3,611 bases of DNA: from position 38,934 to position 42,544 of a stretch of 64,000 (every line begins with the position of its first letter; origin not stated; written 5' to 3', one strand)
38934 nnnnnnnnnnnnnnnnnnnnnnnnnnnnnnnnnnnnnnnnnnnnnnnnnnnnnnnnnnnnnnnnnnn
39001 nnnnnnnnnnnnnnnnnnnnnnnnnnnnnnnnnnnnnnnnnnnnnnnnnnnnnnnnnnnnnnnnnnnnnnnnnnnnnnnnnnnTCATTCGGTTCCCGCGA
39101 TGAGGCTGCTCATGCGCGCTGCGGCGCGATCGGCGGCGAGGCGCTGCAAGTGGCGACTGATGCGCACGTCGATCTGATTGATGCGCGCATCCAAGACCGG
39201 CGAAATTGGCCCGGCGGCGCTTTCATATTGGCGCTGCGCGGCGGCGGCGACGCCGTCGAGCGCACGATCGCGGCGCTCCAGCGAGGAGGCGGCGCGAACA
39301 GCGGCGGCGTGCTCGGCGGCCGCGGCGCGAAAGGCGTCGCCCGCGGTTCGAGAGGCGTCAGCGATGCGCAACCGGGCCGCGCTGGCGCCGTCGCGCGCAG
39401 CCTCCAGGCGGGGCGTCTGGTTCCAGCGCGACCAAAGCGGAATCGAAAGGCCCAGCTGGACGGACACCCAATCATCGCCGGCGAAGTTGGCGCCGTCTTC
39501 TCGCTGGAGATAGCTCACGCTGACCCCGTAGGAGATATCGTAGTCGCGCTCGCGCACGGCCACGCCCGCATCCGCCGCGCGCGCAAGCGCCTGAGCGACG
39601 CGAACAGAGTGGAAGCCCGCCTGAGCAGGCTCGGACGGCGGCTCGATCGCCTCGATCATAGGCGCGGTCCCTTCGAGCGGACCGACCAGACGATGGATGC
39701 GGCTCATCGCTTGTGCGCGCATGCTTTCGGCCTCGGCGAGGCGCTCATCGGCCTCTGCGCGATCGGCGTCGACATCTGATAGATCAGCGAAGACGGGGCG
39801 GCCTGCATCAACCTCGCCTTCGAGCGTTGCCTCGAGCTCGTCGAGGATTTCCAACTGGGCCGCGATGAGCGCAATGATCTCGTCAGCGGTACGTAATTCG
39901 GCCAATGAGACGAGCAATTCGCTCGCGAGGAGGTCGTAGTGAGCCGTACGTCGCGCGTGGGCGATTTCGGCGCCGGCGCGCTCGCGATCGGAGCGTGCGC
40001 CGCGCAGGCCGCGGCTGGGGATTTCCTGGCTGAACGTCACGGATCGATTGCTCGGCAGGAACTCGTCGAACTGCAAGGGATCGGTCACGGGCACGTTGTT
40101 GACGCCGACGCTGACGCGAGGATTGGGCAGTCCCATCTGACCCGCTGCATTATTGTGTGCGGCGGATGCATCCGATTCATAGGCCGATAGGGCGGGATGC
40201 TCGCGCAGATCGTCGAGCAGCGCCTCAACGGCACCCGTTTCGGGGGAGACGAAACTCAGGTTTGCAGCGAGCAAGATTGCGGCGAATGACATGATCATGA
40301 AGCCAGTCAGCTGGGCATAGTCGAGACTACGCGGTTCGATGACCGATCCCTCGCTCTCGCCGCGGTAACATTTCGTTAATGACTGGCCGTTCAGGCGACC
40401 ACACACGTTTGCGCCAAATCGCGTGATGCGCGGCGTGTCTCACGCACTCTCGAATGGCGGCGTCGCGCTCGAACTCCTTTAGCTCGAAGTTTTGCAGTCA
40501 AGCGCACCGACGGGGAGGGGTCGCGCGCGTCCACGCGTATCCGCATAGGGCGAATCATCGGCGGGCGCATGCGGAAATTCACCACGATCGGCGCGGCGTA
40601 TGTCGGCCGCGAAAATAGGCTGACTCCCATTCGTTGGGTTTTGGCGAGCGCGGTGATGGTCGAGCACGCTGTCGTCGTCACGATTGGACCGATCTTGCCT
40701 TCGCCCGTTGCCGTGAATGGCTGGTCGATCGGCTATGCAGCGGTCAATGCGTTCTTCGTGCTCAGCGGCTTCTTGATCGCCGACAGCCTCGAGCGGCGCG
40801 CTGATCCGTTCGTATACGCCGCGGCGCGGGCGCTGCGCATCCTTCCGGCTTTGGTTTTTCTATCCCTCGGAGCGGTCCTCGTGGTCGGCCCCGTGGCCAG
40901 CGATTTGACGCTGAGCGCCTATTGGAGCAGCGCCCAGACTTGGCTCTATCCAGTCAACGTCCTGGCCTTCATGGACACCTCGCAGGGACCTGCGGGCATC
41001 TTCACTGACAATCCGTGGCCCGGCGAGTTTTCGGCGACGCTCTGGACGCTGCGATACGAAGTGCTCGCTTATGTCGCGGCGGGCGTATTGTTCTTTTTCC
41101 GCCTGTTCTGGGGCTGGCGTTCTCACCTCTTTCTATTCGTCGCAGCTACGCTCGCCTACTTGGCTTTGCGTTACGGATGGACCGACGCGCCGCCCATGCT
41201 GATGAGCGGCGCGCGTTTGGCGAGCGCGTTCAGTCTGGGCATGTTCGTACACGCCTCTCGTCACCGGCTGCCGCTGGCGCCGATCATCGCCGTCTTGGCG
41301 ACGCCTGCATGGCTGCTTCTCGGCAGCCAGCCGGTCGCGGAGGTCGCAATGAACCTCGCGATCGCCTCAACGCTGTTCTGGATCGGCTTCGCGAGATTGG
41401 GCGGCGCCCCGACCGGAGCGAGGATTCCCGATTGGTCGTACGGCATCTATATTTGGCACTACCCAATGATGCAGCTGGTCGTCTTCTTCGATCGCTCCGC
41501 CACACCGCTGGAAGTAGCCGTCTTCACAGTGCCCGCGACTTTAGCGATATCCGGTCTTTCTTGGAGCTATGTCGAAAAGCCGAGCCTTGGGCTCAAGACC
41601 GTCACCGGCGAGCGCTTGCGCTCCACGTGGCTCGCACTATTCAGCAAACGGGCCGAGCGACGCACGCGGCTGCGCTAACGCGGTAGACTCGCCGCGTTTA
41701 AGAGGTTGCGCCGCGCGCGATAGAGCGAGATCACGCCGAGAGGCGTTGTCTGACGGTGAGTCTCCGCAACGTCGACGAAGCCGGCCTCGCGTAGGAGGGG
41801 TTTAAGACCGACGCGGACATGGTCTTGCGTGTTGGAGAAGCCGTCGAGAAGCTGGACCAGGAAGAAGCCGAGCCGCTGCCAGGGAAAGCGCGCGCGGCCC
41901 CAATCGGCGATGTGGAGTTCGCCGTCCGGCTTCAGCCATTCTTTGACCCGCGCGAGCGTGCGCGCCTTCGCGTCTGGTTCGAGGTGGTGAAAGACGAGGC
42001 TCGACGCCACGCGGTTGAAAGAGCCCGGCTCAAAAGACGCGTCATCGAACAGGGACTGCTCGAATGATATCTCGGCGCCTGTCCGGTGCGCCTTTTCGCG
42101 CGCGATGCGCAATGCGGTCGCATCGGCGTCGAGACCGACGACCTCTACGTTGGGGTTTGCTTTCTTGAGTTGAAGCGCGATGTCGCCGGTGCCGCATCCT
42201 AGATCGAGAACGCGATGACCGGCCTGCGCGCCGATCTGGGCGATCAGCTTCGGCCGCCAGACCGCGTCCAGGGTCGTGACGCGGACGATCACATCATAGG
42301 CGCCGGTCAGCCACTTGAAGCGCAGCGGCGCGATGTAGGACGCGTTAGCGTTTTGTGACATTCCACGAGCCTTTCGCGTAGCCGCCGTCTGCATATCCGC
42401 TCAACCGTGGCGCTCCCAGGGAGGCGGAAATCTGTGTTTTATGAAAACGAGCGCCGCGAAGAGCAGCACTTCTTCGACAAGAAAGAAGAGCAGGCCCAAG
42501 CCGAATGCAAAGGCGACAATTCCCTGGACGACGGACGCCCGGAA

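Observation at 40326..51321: Seven copies of a bipartite motif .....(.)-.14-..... upstream of metal-island operons: predicted ECF-sigma regulon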

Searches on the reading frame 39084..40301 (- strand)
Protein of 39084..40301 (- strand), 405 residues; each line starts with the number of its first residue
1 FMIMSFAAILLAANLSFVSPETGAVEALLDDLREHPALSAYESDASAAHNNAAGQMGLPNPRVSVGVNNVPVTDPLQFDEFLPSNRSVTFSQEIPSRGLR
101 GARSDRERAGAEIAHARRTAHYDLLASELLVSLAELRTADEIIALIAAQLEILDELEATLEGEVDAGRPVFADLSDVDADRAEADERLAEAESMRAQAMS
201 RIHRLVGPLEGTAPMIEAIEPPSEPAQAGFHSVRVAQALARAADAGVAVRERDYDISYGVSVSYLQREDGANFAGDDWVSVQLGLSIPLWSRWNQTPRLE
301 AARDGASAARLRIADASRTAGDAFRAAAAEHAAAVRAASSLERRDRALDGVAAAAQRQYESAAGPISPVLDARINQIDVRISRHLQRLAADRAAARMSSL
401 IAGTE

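Call 7: search_protein_families(library=pfam, proteins=[window:39084-40301:-], max_evalue=0.01)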
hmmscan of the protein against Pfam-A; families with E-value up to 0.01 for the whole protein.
window:39084-40301:- (405 aa): 1 family
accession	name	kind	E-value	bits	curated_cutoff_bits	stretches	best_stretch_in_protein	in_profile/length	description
PF02321.23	OEP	-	1.1e-26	94.2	22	2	31-207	7-187/187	Outer membrane efflux protein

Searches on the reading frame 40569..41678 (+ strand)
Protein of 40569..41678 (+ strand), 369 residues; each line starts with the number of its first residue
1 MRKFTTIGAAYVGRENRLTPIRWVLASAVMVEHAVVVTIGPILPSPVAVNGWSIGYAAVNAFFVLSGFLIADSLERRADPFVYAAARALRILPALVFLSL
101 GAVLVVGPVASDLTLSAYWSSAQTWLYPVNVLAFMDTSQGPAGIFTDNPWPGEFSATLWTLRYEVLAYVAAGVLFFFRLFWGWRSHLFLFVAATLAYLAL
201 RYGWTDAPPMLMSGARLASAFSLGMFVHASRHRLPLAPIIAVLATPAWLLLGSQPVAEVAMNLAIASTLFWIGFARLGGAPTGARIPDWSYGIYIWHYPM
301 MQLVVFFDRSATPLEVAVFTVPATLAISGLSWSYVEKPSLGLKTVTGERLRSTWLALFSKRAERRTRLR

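Call 7: search_protein_families(library=pfam, proteins=[window:40569-41678:+], max_evalue=0.01)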
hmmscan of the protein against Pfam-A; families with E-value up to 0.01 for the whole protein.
window:40569-41678:+ (369 aa): 1 family
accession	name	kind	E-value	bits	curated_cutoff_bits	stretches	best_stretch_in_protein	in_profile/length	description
PF01757.29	Acyl_transf_3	-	2e-18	67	31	1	21-329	7-322/326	Acyltransferase domain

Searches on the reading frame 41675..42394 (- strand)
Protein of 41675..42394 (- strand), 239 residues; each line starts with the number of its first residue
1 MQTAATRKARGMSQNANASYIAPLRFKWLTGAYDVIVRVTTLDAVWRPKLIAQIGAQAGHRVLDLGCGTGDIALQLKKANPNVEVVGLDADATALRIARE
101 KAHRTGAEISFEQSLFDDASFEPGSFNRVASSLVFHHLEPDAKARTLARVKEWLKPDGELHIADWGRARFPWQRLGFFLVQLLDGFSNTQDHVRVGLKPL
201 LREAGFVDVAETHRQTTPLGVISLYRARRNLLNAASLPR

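Call 7: search_protein_families(library=pfam, proteins=[window:41675-42394:-], max_evalue=0.01)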
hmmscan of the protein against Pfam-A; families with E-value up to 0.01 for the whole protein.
window:41675-42394:- (239 aa): 15 families
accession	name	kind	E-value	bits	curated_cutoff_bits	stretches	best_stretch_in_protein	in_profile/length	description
PF13649.12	Methyltransf_25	-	5.8e-23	81.8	27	1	62-158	1-97/97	Methyltransferase domain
PF13847.12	Methyltransf_31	-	2.1e-19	70.1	27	1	58-166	3-113/145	Methyltransferase domain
PF08242.18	Methyltransf_12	-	3.8e-17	63.3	30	1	63-160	1-98/98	Methyltransferase domain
PF08241.18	Methyltransf_11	-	9.2e-17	61.9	21.2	1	63-161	1-94/95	Methyltransferase domain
PF01209.24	Ubie_methyltran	-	3.7e-14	53.1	20.1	1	26-176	13-165/233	ubiE/COQ5 methyltransferase family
PF05175.20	MTS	-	5.6e-14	52.6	23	1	50-162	23-138/170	Methyltransferase small domain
PF13489.12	Methyltransf_23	-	7.6e-13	49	27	1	50-208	12-161/164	Methyltransferase domain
PF02353.26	CMAS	-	2.1e-08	34.3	27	1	51-161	55-163/273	Mycolic acid cyclopropane synthetase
PF24675.1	NpmA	-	1.8e-05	24.6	60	1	52-105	17-70/214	16S rRNA (adenine(1408)-N(1))-methyltransferase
PF06325.19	PrmA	-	3.9e-05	23.7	22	1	56-111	159-213/296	Ribosomal protein L11 methyltransferase (PrmA)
PF02390.23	Methyltransf_4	-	0.00018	21.5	24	1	62-105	5-48/173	Putative methyltransferase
PF07021.18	MetW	-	0.00026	21.1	21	1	57-95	12-49/193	Methionine biosynthesis protein MetW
PF13679.12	Methyltransf_32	-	0.003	18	27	1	56-116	23-89/143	Methyltransferase domain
PF00891.24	Methyltransf_2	-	0.0064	16.3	22.3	1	50-163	54-165/210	O-methyltransferase domain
PF03848.20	TehB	-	0.0089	15.9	20.4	0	60-158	32-128/193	Tellurite resistance protein TehB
